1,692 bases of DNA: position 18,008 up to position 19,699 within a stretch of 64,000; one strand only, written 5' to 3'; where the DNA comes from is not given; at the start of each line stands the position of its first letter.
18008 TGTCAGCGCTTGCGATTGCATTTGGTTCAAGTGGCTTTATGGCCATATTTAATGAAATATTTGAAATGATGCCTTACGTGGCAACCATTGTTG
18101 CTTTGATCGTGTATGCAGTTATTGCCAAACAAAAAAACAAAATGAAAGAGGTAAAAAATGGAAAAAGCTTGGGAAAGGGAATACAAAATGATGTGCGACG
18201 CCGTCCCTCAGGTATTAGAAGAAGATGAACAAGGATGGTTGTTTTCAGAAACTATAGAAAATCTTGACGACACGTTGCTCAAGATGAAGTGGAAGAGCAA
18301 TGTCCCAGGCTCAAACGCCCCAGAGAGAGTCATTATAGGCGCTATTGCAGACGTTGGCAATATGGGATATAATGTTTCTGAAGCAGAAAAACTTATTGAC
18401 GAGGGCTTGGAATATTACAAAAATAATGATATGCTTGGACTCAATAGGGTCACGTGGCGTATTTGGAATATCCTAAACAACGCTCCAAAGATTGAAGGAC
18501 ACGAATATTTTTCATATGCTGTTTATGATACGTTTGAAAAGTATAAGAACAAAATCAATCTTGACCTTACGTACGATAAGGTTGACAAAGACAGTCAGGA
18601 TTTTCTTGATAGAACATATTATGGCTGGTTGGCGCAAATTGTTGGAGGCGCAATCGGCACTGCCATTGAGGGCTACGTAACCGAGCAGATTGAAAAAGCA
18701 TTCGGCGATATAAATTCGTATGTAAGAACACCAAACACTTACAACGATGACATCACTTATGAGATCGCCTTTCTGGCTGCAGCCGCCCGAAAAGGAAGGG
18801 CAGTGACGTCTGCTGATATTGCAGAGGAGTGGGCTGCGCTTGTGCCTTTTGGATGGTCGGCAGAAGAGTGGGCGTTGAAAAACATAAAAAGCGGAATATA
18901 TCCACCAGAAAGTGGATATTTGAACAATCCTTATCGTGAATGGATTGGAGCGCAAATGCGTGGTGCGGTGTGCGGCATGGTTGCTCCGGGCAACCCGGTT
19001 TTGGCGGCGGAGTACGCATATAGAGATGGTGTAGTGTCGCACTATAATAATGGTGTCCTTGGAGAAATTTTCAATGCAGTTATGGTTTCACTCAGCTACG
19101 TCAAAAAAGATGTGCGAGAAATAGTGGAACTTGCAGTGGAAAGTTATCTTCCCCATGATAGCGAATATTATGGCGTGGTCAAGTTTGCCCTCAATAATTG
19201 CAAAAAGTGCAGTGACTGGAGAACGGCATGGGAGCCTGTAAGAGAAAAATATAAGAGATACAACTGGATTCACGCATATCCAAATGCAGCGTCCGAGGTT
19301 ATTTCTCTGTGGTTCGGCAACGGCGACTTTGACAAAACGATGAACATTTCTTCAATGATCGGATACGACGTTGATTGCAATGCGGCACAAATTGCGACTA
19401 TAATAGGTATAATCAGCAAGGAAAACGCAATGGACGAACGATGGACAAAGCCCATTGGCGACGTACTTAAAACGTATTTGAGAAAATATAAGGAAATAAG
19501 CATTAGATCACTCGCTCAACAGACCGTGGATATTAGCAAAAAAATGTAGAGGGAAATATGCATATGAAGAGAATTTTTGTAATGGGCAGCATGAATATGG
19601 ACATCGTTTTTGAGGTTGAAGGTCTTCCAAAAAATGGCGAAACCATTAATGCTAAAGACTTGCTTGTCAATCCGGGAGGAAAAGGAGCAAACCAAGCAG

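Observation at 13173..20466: BMP-type ABC importer + ADP-ribosylglycohydrolase-family enzyme + ribokinase: an ABC version of the uncharacterised yegTUV logic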

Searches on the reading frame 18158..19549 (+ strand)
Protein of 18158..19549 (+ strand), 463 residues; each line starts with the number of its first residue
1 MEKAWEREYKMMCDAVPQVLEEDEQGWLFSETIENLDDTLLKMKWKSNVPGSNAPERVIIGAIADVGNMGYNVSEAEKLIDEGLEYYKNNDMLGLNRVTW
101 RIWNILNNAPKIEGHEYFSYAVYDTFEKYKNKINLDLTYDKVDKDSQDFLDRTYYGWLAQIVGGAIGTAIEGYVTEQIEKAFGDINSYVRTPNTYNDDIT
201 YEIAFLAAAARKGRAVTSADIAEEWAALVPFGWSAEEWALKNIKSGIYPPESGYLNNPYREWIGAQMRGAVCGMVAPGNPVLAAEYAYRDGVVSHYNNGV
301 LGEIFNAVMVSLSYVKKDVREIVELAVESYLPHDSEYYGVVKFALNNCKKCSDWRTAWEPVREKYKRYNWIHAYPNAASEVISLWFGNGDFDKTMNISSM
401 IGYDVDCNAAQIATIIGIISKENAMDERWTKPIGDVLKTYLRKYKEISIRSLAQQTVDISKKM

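Call 3: search_protein_families(library=pfam, proteins=[window:18158-19549:+], max_evalue=0.001)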
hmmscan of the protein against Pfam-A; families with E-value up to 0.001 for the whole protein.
window:18158-19549:+ (463 aa): 1 family
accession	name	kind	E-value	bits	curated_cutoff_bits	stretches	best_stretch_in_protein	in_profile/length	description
PF03747.19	ADP_ribosyl_GH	-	1.3e-39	137.1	26.2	1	156-426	2-285/287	ADP-ribosylglycohydrolase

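Call 4: search_protein_families(library=ncbifam, proteins=[window:18158-19549:+], max_evalue=0.001)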
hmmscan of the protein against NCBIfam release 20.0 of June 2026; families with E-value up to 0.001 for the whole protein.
window:18158-19549:+ (463 aa): 0 families

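Call 8: find_homologous_proteins(query=window:18158-19546:+, max_evalue=0.00001)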
Query window:18158-19546:+ (463 aa): 1522 proteins with E <= 0.00001 among 8000 candidates; the best 120 are listed.
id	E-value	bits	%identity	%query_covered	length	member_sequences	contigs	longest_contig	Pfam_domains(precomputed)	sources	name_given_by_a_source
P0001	0.0e+0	1066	99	100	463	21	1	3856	PF03747.20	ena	-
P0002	5.6e-259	878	83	98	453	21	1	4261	PF03747.20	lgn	-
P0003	1.8e-222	757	69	100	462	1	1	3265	PF03747.20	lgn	-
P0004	9.2e-221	752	68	100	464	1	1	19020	PF03747.20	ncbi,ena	-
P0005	9.6e-221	752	73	94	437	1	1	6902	PF03747.20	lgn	-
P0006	1.1e-219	748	70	100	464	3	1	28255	PF03747.20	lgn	-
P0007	1.2e-219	748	69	100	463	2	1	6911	PF03747.20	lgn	-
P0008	4.5e-219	746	69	99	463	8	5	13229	PF03747.20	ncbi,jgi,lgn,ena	ncbi:MAG: ADP-ribosylglycohydrolase family protein [Bacilli bacterium]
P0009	2.8e-218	744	69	100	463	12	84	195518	PF03747.20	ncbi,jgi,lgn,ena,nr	ncbi:MAG TPA: ADP-ribosylglycohydrolase family protein [Bacilli bacterium]|jgi:ADP-ribosylglycohydro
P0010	4.2e-218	743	69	100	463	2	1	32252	PF03747.20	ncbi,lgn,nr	ncbi:MAG: ADP-ribosylglycohydrolase family protein [Bacilli bacterium]|nr:ADP-ribosylglycohydrolase 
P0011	2.0e-217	741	70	100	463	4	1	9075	PF03747.20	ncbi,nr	ncbi:MAG: ADP-ribosylglycohydrolase family protein [Bacilli bacterium]|nr:ADP-ribosylglycohydrolase 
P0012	5.4e-217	739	69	100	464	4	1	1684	PF03747.20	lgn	-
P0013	7.6e-217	739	66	100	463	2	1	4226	PF03747.20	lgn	-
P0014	7.8e-216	736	67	100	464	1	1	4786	PF03747.20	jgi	jgi:ADP-ribosylglycohydrolase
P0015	1.9e-215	734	68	100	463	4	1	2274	PF03747.20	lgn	-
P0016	2.9e-211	720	67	100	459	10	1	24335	PF03747.20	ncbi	-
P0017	4.0e-210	717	66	100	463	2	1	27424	PF03747.20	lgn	-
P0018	4.9e-210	716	66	100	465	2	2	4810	PF03747.20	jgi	-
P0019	2.4e-209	714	66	100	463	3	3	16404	PF03747.20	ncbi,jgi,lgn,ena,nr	ncbi:MAG TPA: ADP-ribosylglycohydrolase family protein [Eubacteriales bacterium]|nr:ADP-ribosylglyco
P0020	7.1e-209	713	67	100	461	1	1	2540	PF03747.20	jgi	jgi:hypothetical protein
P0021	1.6e-206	705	66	100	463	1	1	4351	PF03747.20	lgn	-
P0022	1.3e-205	702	66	100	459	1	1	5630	PF03747.20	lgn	-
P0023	1.8e-201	688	65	100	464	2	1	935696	PF03747.20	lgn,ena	-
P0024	1.3e-199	682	63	100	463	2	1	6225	PF03747.20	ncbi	-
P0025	1.3e-199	682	64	99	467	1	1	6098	PF03747.20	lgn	-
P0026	1.7e-198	678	63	100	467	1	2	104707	PF03747.20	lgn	-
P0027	2.4e-198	678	62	100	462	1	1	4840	PF03747.20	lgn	-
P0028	1.1e-194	666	63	99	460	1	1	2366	PF03747.20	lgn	-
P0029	2.3e-194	665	63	100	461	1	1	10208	PF03747.20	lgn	-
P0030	1.6e-193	662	62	99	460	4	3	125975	PF03747.20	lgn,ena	-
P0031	2.9e-188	645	62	99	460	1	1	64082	PF03747.20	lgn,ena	-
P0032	2.8e-187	641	59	100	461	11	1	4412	PF03747.20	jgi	jgi:ADP-ribosylglycohydrolase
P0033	8.9e-187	640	60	100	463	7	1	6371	PF03747.20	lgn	-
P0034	1.2e-186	639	59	100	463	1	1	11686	PF03747.20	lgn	-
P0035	3.6e-186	638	60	99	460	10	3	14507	PF03747.20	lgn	-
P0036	1.0e-185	636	60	100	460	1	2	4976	PF03747.20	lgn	-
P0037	4.4e-185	634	61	96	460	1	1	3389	PF03747.20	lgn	-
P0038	1.6e-184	632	59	100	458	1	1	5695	PF03747.20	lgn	-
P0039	4.8e-184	631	61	98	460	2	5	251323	PF03747.20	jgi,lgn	jgi:ADP-ribosylglycohydrolase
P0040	5.1e-184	631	60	99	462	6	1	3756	PF03747.20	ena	-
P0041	1.5e-183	629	59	100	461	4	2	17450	PF03747.20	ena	-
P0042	3.1e-183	628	60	100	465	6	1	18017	PF03747.20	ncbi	-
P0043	7.2e-183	627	57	100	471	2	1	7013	PF03747.20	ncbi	-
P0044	1.3e-182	626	58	100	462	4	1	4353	PF03747.20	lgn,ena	-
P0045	4.1e-182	624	59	100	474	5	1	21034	PF03747.20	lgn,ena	-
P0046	1.6e-181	622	57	100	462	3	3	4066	PF03747.20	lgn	-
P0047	2.0e-181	622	60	100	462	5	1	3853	PF03747.20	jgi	jgi:ADP-ribosylglycohydrolase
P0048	2.0e-181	622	58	100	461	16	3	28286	PF03747.20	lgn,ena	-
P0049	2.3e-181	622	57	100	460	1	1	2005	PF03747.20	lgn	-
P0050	2.5e-181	622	59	100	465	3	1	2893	PF03747.20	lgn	-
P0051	1.2e-180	620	59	100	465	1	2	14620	PF03747.20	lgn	-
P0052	1.5e-180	619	59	99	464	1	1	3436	PF03747.20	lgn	-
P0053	2.4e-180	619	57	100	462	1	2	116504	PF03747.20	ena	-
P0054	2.9e-180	618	59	99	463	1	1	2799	PF03747.20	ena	-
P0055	3.0e-180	618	58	100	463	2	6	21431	PF03747.20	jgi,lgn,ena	-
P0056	9.0e-180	617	59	100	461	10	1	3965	PF03747.20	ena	-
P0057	9.2e-180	617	58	100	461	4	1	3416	PF03747.20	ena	-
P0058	1.9e-179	616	59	100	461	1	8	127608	PF03747.20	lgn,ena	-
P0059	4.5e-179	614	57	100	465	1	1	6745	PF03747.20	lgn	-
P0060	6.0e-179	614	57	100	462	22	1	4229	PF03747.20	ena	-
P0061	6.7e-178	610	58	99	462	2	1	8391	PF03747.20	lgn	-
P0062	1.3e-177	609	56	99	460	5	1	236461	PF03747.20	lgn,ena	-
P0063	2.6e-177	609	56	100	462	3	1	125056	PF03747.20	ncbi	-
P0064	3.5e-177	608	56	99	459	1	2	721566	PF03747.20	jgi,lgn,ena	-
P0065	4.2e-177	608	56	100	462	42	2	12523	PF03747.20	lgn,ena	-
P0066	4.6e-177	608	56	100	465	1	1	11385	PF03747.20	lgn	-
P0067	4.7e-177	608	60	99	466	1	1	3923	PF03747.20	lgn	-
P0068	6.2e-177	607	57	99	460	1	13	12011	PF03747.20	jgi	jgi:ADP-ribosylglycohydrolase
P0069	1.5e-176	606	57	100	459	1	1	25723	PF03747.20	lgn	-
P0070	3.2e-176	605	57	100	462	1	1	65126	PF03747.20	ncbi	-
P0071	5.1e-176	604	59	100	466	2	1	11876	PF03747.20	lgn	-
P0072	5.8e-176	604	57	100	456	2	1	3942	PF03747.20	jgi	jgi:hypothetical protein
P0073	8.3e-176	604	56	100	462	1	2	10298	PF03747.20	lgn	-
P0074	9.6e-176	603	58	100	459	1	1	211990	PF03747.20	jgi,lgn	-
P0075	1.1e-175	603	59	99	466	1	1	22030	PF03747.20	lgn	-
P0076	1.1e-175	603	58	99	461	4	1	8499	PF03747.20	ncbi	ncbi:MAG: ADP-ribosylglycohydrolase family protein [Clostridium sp.]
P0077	1.4e-175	603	57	100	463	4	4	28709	PF03747.20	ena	-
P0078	1.5e-175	603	57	99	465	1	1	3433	PF03747.20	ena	-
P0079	2.1e-175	602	56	100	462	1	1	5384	PF03747.20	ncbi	-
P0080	2.2e-175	602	57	99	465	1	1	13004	PF03747.20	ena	-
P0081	4.8e-175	601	59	99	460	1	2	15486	PF03747.20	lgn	-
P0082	1.2e-174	600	56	100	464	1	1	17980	PF03747.20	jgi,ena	jgi:ADP-ribosylglycohydrolase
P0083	2.4e-174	599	58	99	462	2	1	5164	PF03747.20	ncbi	ncbi:MAG: ADP-ribosylglycohydrolase family protein [Clostridium sp.]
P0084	2.6e-174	599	57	100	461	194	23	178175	PF03747.20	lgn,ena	-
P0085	6.0e-174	597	57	97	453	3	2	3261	PF03747.20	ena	-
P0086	1.8e-173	596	56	100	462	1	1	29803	PF03747.20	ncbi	-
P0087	2.4e-173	595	59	99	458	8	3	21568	PF03747.20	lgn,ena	-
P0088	2.5e-173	595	56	100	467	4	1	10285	PF03747.20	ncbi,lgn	-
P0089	3.0e-173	595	58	99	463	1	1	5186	PF03747.20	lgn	-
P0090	7.0e-173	594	57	100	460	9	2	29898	PF03747.20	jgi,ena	-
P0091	8.9e-173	594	58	98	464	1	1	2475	PF03747.20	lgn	-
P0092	9.8e-173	593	57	100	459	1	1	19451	PF03747.20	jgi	-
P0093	1.1e-172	593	58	99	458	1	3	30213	PF03747.20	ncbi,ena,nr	ncbi:MAG: ADP-ribosylglycohydrolase family protein [Clostridia bacterium]|nr:ADP-ribosylglycohydrola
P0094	1.3e-172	593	56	100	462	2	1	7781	PF03747.20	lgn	-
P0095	1.3e-172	593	56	100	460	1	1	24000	PF03747.20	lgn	-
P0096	1.7e-172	593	58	100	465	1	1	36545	PF03747.20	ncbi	-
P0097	1.9e-172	593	56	100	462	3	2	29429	PF03747.20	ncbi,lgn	-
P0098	1.9e-172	592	58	98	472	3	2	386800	PF03747.20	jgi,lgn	jgi:ADP-ribosylglycohydrolase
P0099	2.9e-172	592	55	100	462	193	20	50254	PF03747.20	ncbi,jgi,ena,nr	ncbi:MAG: ADP-ribosylglycohydrolase family protein [Clostridiales bacterium]|nr:ADP-ribosylglycohydr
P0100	1.2e-171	590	55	100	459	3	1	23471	PF03747.20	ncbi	-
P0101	1.4e-171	590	56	99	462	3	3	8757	PF03747.20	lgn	-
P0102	1.8e-171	589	57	99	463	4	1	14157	PF03747.20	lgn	-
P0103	1.9e-171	589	57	100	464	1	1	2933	PF03747.20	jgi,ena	-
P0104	2.3e-171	589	57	99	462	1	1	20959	PF03747.20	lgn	-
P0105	2.4e-171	589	57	99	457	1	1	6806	PF03747.20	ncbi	-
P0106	3.5e-171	588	55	99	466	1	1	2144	PF03747.20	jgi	-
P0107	3.9e-171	588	56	100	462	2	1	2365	PF03747.20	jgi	jgi:ADP-ribosylglycohydrolase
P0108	5.1e-171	588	57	100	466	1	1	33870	PF03747.20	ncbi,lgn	-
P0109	7.0e-171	587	59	99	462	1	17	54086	PF03747.20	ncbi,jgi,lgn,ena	jgi:ADP-ribosylglycohydrolase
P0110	7.5e-171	587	54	100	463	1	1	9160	PF03747.20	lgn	-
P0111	1.2e-170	586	57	100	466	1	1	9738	PF03747.20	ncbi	-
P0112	1.4e-170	586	58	100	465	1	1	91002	PF03747.20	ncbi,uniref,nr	ncbi:ADP-ribosylglycohydrolase family protein [Clostridium rectalis]|uniref:ADP-ribosylglycohydrolas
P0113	2.9e-170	585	56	100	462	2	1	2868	PF03747.20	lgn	-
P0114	4.2e-170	585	54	100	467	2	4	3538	PF03747.20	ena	-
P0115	6.0e-170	584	54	100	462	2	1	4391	PF03747.20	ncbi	-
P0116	7.4e-170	584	55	99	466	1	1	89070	PF03747.20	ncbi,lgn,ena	-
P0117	7.4e-170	584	57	100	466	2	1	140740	PF03747.20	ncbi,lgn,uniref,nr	ncbi:ADP-ribosylglycohydrolase [Anaerovirgula multivorans]|uniref:ADP-ribosylglycohydrolase n=1 Tax=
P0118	9.0e-170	584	54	100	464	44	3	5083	PF03747.20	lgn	-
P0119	9.2e-170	584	57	97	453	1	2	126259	PF03747.20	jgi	-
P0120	1.2e-169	583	56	99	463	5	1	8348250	PF03747.20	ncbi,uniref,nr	ncbi:ADP-ribosylglycohydrolase family protein [Cohnella herbarum]|uniref:ADP-ribosylglycohydrolase f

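Call 12: search_solved_structures(query=window:18158-19546:+, max_evalue=1, show_alignments=2)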
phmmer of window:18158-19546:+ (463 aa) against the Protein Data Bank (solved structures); distinct sequences matched with E-value up to 1: 1.
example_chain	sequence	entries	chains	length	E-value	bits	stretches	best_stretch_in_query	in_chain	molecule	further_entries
7upp_B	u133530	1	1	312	0.83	11.6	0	319-358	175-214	DHT03 protein B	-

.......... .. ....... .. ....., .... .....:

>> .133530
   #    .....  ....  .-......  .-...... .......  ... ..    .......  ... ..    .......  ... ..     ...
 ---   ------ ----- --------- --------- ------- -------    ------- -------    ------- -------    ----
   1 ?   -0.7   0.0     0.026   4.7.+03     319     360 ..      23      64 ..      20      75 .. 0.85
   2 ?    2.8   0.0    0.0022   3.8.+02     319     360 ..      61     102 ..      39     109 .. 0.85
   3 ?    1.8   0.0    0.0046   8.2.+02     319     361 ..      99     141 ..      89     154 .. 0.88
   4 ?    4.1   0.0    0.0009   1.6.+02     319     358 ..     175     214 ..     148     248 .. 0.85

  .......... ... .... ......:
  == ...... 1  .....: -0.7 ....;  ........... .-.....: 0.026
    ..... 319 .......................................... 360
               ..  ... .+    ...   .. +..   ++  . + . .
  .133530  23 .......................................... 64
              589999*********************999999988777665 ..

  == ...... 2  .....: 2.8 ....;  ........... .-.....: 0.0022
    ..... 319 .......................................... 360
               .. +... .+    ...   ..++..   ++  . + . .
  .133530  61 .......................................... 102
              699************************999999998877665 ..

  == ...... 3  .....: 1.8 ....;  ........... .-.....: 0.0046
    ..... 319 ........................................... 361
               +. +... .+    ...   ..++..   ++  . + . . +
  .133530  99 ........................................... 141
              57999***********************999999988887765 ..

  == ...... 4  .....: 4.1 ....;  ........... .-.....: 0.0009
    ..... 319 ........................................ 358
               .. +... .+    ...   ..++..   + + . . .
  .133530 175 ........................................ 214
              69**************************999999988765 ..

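Call 15: find_related_loci(query=A1, collection=genome_contigs, flank=10000)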
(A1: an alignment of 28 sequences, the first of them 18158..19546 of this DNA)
Query A1 (463 aa) in genome_contigs; peptide patterns used: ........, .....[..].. (x = any residue, [..] = any of these).
600 stretches matched a pattern (row limit reached: there are more); 590 encode a relative of the query (tblastn E <= 1e-3); the best 80 are kept; 80 distinct loci.
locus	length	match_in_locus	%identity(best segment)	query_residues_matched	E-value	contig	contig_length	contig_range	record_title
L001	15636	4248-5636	68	1-463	0e+0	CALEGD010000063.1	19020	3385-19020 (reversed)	MAG TPA_asm: uncultured Acholeplasmatales bacterium isolate SRR1562009_bin.123_CONCOCT_v1.1_MAG genome assembly, contig:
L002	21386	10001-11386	69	1-463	0e+0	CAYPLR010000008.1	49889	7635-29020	MAG TPA_asm: uncultured Bacteroidales bacterium isolate binchicken_co117_57 genome assembly, contig: NODE_1285_length_49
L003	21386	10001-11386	69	1-463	0e+0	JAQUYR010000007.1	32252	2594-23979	MAG: Bacilli bacterium isolate STD2_241 NODE_4831_length_32252_cov_9.388576_Sandtown_D2, whole genome shotgun sequence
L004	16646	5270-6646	68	4-463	0e+0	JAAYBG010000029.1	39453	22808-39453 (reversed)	MAG: Acholeplasmataceae bacterium isolate AS06rmzACSIP_268 96356_AS06, whole genome shotgun sequence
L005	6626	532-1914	70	1-463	0e+0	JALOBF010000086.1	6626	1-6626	MAG: Bacilli bacterium isolate SO_2017_LW2 bin 87 scaffold_24705_c1_LW138R_2017, whole genome shotgun sequence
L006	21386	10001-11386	66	1-463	0e+0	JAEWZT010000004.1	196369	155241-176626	MAG: Bacillota bacterium isolate OH_SFB_221 k127_110137, whole genome shotgun sequence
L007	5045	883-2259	69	4-463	0e+0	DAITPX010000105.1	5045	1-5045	MAG TPA_asm: Clostridia bacterium isolate CTOTU40301 NODE_13714_length_5045_cov_4.280160, whole genome shotgun sequence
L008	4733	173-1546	61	2-463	0e+0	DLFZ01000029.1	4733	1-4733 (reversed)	MAG TPA_asm: Christensenella sp. UBA7707 UBA7707_contig_7252, whole genome shotgun sequence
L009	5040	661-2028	62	1-459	0e+0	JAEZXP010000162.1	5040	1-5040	MAG: Bacillota bacterium isolate OH_PFB_206 k127_755660, whole genome shotgun sequence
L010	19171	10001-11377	69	1-460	0e+0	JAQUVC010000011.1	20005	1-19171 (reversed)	MAG: Bacilli bacterium isolate STD2_158 NODE_9883_length_20005_cov_12.911208_Sandtown_D2, whole genome shotgun sequence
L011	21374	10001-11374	60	3-462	0e+0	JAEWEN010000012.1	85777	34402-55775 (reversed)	MAG: Bacillota bacterium isolate OH_PBlB_144 k127_888498, whole genome shotgun sequence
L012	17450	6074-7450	59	3-463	0e+0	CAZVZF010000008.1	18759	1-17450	MAG TPA_asm: uncultured Eubacteriales bacterium isolate binchicken_co173_211 genome assembly, contig: NODE_10042_length_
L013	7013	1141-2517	57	3-463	0e+0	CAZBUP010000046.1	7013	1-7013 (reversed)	MAG TPA_asm: uncultured Staphylococcaceae bacterium isolate binchicken_co269_220 genome assembly, contig: NODE_11230_len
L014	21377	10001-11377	59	1-463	0e+0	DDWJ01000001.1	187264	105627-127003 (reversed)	MAG TPA_asm: Bacillales bacterium UBA2289 UBA2289_contig_5734, whole genome shotgun sequence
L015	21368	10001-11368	58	4-463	0e+0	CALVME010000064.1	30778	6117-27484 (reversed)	MAG: uncultured Clostridia bacterium isolate E09__bin159 genome assembly, contig: E09__k127_7971194, whole genome shotgu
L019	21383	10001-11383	59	1-462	2e-178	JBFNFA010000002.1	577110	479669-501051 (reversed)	MAG: Clostridiaceae bacterium isolate AA2 NODE_3_length_577110_cov_208.618631, whole genome shotgun sequence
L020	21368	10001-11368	56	2-461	7e-178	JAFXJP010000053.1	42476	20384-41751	MAG: Clostridia bacterium isolate RGIG6474 Sheep_Rectum.Co__c3283146, whole genome shotgun sequence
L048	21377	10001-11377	55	3-462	6e-168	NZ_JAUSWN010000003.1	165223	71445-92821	Hathewaya limosa strain DSM 1400 Ga0480184_03, whole genome shotgun sequence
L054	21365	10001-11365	54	2-461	3e-167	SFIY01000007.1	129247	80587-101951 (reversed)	MAG: Clostridiales bacterium isolate W1P28.010 Contig51, whole genome shotgun sequence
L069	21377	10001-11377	52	3-463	8e-163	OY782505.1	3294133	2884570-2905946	MAG: Sphaerochaetaceae bacterium isolate dbdf49c1-f841-4570-9102-cd3a9ce64f89 genome assembly, chromosome: 1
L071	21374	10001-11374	52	3-462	2e-162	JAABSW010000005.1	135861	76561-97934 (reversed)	MAG: Clostridiaceae bacterium isolate S18.Bin088 Scaffold_4, whole genome shotgun sequence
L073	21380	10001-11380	54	3-463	6e-162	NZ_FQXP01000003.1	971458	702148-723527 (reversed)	Clostridium collagenovorans DSM 3089, whole genome shotgun sequence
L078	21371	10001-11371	52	3-462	1e-159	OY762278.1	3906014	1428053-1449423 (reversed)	MAG: Christensenellaceae bacterium isolate d7c23e02-40a4-4312-836d-43190f2e112a genome assembly, chromosome: 1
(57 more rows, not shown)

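Call 21: predict_structure(alignment_id=A1)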
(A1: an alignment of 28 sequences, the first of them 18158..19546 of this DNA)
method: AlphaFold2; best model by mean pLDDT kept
length: 463 residues; sequences in the alignment: 28
mean_pLDDT: 92.8   pTM: 0.92
mean pLDDT of the five models: 92.8, 92.3, 91.5, 91.2, 90.4
residues with pLDDT >= 90: 361; 70-90: 91; 50-70: 11; < 50: 0
segments of 3 or more residues with pLDDT < 50: none
pLDDT, mean of each block of 10 residues (from residue 1): 93 93 87 92 91 90 93 98 98 98 97 95 97 95 97 97 89 89 85 71 94 96 95 87 96 93 79 97 97 94 96 98 98 96 98 96 88 83 97 95 87 96 92 89 92 97 92
secondary structure, 60 per line:
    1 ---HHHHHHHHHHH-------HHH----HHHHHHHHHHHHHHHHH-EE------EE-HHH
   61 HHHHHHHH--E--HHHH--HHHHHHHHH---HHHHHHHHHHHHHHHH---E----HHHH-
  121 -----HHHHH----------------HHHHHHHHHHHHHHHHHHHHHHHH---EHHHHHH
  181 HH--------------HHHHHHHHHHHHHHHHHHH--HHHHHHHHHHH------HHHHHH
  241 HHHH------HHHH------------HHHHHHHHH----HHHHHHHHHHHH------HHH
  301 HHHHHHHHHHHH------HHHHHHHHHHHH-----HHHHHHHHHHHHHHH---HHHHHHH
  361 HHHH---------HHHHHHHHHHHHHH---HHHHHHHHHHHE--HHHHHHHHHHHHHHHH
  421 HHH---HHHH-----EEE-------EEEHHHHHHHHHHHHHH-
elements in order: H4-14 H29-45 H58-68 H74-77 H80-88 H92-107 H116-119 H126-130 H147-170 H175-182 H197-215 H218-228 H235-244 H251-254 H267-275 H280-291 H298-312 H319-330 H336-350 H354-364 H374-387 H391-401 H405-423 H427-430 E436-438 E446-448 H449-462

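Call 26: search_solved_structures(query=A1, max_evalue=0.01, show_alignments=4)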
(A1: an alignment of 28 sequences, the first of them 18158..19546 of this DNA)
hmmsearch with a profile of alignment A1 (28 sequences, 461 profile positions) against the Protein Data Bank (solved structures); distinct sequences matched with E-value up to 0.01: 1.
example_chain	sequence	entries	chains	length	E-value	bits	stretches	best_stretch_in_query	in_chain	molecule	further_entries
1t5j_A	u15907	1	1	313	0.00059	22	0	156-333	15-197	Hypothetical protein MJ1187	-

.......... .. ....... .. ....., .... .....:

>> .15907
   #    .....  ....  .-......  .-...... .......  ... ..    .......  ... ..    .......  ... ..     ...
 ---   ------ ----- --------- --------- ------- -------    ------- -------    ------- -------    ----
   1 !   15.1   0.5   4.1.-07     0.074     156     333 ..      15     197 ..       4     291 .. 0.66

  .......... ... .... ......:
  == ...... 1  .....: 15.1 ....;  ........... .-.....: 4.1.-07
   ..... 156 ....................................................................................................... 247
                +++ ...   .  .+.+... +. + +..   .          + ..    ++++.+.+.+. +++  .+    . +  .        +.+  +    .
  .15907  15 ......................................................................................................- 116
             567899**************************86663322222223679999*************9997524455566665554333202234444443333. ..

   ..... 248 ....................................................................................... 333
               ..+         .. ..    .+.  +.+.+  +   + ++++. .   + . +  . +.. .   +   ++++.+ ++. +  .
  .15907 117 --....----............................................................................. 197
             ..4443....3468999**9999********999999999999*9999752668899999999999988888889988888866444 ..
